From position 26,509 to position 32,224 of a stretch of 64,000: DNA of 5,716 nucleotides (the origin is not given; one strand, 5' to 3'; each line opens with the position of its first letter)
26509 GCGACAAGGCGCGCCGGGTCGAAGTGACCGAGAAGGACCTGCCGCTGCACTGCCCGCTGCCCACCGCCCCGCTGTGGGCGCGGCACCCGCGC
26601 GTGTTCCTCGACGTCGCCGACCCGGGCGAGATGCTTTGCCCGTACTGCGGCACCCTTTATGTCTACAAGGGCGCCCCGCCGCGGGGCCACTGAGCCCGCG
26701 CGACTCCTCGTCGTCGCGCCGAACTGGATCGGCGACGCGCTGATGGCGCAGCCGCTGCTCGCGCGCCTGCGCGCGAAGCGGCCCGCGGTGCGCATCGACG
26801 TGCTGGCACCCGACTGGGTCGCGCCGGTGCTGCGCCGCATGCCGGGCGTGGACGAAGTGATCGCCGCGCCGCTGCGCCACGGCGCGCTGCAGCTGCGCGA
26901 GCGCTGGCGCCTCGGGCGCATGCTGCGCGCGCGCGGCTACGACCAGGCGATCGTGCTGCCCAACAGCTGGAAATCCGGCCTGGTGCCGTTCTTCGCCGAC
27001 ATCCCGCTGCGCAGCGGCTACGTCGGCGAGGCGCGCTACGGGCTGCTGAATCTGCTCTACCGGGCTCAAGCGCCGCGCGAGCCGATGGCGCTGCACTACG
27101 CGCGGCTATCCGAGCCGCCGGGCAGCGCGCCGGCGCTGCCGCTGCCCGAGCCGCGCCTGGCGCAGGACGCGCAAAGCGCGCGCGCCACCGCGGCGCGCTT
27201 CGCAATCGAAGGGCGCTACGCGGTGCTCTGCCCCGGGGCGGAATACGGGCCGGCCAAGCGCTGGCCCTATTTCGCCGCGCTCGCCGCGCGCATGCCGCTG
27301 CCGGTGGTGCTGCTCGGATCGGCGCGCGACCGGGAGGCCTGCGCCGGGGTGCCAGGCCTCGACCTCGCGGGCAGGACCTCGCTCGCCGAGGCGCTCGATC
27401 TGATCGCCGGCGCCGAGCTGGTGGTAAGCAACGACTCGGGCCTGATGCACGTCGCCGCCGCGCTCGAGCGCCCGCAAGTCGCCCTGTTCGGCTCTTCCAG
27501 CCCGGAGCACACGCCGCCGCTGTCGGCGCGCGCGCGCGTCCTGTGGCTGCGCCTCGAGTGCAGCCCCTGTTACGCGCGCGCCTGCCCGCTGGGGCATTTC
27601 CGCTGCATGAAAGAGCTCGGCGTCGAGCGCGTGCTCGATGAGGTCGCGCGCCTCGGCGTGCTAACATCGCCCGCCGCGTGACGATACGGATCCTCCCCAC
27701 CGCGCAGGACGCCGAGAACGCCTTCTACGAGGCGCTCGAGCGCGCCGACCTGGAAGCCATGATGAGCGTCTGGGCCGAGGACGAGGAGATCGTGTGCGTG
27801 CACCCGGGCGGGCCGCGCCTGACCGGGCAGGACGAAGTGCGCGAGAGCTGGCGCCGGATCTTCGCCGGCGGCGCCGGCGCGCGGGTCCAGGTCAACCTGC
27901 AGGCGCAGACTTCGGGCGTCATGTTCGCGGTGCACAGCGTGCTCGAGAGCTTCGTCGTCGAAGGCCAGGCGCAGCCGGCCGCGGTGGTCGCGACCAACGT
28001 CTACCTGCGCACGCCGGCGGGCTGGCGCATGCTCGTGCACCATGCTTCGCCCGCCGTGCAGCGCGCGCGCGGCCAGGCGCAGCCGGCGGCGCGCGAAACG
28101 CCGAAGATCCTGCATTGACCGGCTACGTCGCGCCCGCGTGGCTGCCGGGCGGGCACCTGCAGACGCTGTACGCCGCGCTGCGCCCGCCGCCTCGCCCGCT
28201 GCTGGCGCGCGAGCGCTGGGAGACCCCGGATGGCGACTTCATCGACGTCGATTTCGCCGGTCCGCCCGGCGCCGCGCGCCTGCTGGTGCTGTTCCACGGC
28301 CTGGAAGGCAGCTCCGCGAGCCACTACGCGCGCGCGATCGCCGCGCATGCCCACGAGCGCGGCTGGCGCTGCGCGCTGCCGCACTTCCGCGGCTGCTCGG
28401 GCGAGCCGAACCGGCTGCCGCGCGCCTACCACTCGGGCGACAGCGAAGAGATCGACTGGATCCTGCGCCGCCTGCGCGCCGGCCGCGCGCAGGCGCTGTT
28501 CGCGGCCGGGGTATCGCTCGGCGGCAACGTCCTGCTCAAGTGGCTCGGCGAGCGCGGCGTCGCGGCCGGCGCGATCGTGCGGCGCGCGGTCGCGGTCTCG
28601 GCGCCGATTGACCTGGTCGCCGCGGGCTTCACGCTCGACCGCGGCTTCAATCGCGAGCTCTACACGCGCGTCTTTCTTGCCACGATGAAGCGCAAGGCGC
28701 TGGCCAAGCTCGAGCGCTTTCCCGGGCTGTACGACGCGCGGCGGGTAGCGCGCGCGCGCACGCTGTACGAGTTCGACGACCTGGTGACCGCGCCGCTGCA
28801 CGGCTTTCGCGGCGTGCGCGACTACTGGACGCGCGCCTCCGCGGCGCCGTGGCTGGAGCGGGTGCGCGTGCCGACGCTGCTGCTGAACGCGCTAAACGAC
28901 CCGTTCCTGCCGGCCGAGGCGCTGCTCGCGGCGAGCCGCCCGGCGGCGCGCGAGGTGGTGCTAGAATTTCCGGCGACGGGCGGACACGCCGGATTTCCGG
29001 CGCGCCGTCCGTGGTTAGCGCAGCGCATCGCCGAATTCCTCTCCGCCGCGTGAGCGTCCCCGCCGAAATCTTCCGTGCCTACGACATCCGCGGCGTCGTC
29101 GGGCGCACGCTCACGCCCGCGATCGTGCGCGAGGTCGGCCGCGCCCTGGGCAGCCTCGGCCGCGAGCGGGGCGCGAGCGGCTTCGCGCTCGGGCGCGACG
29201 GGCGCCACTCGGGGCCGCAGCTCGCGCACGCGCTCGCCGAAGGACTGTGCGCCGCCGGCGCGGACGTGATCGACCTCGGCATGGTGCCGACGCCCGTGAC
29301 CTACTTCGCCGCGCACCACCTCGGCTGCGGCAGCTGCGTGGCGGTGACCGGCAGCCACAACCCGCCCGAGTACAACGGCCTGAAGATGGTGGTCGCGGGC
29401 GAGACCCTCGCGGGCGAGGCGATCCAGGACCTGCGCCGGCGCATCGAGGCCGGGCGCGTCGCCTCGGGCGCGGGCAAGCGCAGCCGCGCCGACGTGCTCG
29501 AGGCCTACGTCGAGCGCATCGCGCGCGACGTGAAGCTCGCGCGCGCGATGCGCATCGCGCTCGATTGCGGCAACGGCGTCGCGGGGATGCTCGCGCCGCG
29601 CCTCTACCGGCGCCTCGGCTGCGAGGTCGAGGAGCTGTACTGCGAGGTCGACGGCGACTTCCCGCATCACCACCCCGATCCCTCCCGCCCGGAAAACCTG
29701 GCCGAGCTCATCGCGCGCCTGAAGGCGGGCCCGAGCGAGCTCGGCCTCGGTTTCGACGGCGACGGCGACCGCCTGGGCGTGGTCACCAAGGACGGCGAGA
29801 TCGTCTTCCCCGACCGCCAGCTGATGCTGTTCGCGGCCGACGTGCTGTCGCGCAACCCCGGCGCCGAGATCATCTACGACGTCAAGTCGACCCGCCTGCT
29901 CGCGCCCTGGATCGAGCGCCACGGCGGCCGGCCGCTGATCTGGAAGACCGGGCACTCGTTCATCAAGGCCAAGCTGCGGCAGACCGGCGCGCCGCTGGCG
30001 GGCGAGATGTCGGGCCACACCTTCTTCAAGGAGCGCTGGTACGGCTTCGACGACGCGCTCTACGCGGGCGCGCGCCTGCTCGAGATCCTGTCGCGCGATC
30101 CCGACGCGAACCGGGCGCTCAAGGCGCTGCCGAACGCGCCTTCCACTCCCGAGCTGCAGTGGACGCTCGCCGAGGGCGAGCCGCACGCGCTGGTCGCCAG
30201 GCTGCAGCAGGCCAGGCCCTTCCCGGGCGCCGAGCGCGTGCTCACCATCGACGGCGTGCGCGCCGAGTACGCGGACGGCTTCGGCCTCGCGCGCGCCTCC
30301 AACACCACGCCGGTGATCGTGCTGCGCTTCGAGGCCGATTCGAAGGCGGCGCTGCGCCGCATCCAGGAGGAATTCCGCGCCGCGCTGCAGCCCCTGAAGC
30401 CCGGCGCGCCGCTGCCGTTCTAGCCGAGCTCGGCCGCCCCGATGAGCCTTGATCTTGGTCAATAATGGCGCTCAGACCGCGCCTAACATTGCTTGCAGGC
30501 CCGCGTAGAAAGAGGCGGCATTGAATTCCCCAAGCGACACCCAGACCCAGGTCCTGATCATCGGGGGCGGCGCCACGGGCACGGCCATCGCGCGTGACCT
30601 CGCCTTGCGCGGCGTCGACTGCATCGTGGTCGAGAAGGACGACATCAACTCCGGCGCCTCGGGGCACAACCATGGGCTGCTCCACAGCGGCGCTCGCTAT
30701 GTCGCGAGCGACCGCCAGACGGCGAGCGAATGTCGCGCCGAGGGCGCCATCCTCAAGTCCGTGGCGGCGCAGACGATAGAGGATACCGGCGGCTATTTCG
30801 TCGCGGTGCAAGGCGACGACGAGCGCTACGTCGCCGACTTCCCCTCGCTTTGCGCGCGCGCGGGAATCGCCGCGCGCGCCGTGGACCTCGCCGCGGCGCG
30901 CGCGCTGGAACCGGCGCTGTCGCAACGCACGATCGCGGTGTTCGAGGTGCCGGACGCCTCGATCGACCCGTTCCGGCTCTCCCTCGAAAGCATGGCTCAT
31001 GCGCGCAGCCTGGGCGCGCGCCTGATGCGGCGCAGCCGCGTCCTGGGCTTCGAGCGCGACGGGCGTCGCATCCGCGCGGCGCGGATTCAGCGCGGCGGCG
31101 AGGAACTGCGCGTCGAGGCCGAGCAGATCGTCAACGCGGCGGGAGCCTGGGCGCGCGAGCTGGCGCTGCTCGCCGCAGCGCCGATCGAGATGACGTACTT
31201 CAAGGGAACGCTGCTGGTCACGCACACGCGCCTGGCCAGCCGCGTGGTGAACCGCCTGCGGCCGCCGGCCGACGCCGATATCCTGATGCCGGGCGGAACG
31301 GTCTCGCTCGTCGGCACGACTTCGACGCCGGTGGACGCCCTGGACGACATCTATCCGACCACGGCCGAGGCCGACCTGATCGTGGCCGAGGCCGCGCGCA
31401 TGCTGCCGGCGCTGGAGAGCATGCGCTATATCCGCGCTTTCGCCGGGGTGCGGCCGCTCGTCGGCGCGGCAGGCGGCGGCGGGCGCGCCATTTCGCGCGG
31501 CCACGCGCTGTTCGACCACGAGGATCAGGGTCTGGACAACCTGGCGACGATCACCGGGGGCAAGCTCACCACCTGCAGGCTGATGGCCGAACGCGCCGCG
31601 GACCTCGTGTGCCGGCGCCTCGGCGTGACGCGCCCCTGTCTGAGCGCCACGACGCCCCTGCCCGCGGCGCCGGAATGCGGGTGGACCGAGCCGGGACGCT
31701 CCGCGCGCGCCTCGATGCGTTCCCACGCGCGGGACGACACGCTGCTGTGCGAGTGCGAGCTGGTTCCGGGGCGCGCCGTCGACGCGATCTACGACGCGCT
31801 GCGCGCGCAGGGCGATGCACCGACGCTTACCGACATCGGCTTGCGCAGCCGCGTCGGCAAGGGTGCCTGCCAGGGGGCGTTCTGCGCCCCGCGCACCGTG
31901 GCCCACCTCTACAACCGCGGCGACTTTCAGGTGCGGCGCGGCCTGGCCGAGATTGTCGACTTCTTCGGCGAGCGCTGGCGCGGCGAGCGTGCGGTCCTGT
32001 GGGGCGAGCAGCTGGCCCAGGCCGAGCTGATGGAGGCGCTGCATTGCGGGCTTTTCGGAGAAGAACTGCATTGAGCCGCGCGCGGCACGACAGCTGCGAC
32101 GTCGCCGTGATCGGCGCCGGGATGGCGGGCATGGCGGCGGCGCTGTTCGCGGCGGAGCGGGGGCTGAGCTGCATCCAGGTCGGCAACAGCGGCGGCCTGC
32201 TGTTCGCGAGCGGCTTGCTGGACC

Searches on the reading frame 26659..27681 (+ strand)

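Call 53: search_protein_families(library=ncbifam, proteins=[window:26659-27681:+], max_evalue=1e-10)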
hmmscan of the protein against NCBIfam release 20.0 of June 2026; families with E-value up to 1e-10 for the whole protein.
window:26659-27681:+ (340 aa): 5 families
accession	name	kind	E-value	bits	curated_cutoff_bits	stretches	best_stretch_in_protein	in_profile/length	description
TIGR02195.1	heptsyl_trn_II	equivalog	3.3e-113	378.3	134.6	1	15-332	1-337/339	lipopolysaccharide heptosyltransferase II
NF008162.0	PRK10916.1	equivalog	3.3e-82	276.5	569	1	15-297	2-307/348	ADP-heptose--LPS heptosyltransferase RfaF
TIGR02193.1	heptsyl_trn_I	equivalog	1.4e-21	77.1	185.3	1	17-293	3-297/320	lipopolysaccharide heptosyltransferase I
TIGR02201.1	heptsyl_trn_III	equivalog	1.7e-18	66.8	170.2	0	234-296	243-305/344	putative lipopolysaccharide heptosyltransferase III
NF007742.0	PRK10422.1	equivalog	7.9e-17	61.1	467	0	226-296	237-307/352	lipopolysaccharide core heptosyltransferase RfaQ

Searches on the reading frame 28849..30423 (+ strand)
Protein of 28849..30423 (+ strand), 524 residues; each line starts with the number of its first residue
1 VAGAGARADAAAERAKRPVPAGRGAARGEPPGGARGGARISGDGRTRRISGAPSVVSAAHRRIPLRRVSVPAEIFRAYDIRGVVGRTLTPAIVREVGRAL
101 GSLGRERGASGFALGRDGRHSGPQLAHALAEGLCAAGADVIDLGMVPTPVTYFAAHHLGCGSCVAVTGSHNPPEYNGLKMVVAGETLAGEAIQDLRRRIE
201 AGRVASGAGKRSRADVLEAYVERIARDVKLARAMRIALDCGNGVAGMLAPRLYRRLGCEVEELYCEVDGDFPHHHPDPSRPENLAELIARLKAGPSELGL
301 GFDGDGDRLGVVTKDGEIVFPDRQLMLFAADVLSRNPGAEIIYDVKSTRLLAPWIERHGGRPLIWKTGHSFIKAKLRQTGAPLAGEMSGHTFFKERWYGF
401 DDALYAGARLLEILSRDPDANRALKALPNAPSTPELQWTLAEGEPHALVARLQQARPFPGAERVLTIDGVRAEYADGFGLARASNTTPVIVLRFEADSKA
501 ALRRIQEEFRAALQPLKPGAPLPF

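Call 53: search_protein_families(library=ncbifam, proteins=[window:28849-30423:+], max_evalue=1e-10)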
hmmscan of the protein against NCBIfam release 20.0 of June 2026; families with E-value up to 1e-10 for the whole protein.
window:28849-30423:+ (524 aa): 5 families
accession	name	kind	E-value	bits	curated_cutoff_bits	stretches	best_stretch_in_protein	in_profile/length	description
NF046027.1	PhglucPhmanMutPgmG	equivalog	1e-138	462.8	600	1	73-513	8-450/460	phosphoglucomutase/phosphomannomutase PgmG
TIGR03990.1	Arch_GlmM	equivalog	2.9e-97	326.4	439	1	73-512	2-443/444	phosphoglucosamine mutase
NF007088.0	PRK09542.1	equivalog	4.6e-83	279.7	618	1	72-512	9-452/456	phosphomannomutase/phosphoglucomutase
NF011943.0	PRK15414.1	subfamily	3.2e-54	184.7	801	1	74-502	6-442/456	phosphomannomutase CpsG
TIGR01455.1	glmM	equivalog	6.6e-46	156.9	447.55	1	80-419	6-355/442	phosphoglucosamine mutase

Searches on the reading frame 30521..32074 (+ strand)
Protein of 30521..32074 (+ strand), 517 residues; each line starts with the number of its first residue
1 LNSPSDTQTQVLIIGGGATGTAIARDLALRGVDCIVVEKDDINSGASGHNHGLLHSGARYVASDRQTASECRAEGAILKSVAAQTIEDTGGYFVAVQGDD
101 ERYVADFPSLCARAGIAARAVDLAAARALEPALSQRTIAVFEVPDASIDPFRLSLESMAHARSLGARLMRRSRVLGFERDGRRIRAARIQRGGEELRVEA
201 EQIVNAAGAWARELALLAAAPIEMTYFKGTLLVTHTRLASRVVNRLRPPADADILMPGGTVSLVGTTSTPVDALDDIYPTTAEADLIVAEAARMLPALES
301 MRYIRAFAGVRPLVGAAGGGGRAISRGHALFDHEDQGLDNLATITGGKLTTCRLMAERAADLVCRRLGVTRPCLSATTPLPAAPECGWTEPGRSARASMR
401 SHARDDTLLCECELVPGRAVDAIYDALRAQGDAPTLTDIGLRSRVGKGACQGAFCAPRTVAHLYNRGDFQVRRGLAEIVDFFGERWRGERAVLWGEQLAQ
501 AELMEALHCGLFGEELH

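Call 7: search_protein_families(library=pfam, proteins=[window:30521-32074:+], max_evalue=0.1)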
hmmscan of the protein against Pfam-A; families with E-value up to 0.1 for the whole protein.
window:30521-32074:+ (517 aa): 9 families
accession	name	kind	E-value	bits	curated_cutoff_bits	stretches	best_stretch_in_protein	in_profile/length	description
PF01266.30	DAO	-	1.6e-46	159.9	27.9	1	11-362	2-353/353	FAD dependent oxidoreductase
PF01494.25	FAD_binding_3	-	5.8e-11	42.7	22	1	8-212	1-162/349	FAD binding domain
PF00890.30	FAD_binding_2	-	1.2e-06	28.5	20.4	1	11-215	2-207/414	FAD binding domain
PF07992.20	Pyr_redox_2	-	2.6e-05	24.2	26.1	1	10-216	2-116/291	Pyridine nucleotide-disulphide oxidoreductase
PF13450.12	NAD_binding_8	-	0.00011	22.8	21.9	1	13-47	1-35/68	NAD(P)-binding Rossmann-like domain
PF12831.13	FAD_oxidored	-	0.013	15.3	27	0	10-42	1-33/416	FAD dependent oxidoreductase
PF02254.24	TrkA_N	-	0.027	15.2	23.8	0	11-41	1-31/116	TrkA-N domain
PF00899.27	ThiF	-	0.048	13.2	28.1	1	8-37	20-49/238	ThiF family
PF01488.26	Shikimate_DH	-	0.074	13.6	24.3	0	7-37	11-41/138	Shikimate / quinate 5-dehydrogenase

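Call 8: search_protein_families(library=ncbifam, proteins=[window:30521-32074:+], max_evalue=0.1)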
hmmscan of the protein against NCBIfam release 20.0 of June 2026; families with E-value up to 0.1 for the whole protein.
window:30521-32074:+ (517 aa): 75 families (the best 25 are shown)
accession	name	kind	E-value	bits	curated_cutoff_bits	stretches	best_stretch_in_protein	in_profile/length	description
TIGR03377.1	glycerol3P_GlpA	equivalog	2.6e-158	527.9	552.8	1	10-514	1-524/530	anaerobic glycerol-3-phosphate dehydrogenase subunit GlpA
NF008313.0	PRK11101.1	equivalog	1.4e-139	466.2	425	1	3-515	3-535/548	anaerobic glycerol-3-phosphate dehydrogenase subunit A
NF008899.0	PRK12266.1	equivalog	2.1e-34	118.9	360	2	118-383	123-395/508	glycerol-3-phosphate dehydrogenase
NF009906.0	PRK13369.1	equivalog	1.3e-32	113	352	1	7-382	5-393/502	glycerol-3-phosphate dehydrogenase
TIGR02352.1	thiamin_ThiO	equivalog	5e-23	81.7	250.8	1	11-312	1-304/351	glycine oxidase ThiO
NF033461.1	glycerol3P_ox_1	equivalog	3.3e-16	58.7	840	3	6-83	16-94/607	type 1 glycerol-3-phosphate oxidase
NF008726.1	PRK11728.1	equivalog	4.7e-13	48.7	299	1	10-225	2-216/389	L-2-hydroxyglutarate oxidase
NF033460.1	glycerol3P_ox_II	equivalog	5.4e-13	48.8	460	1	9-313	2-317/361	type 2 glycerol-3-phosphate oxidase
NF002480.1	PRK01747.1-1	equivalog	1.5e-10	40.1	540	1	5-224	245-465/645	bifunctional tRNA (5-methylaminomethyl-2-thiouridine)(34)-methyltransferase MnmC2/FAD-dependent 5-carboxymethylaminomethyl-2-thiouridine(34)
NF050086.1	pipecolate_AmaA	exception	3e-10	39.3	600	1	5-64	22-80/425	L-pipecolate oxidase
TIGR03364.1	HpnW_proposed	hypoth_equivalog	7.9e-10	38.3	285.1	1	10-150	2-144/365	TIGR03364 family FAD-dependent oxidoreductase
NF008425.0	PRK11259.1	equivalog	4.5e-09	35.7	257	1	7-216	3-210/377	N-methyl-L-tryptophan oxidase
NF004780.0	PRK06126.1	subfamily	1e-08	33.9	445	1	7-43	7-43/552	hypothetical protein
TIGR03197.1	MnmC_Cterm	equivalog_domain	1.6e-08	34.1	174.2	1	11-56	2-48/400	FAD-dependent 5-carboxymethylaminomethyl-2-thiouridine(34) oxidoreductase MnmC1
NF004789.0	PRK06134.1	subfamily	7.6e-07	28.1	747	1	3-54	7-58/581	FAD-dependent oxidoreductase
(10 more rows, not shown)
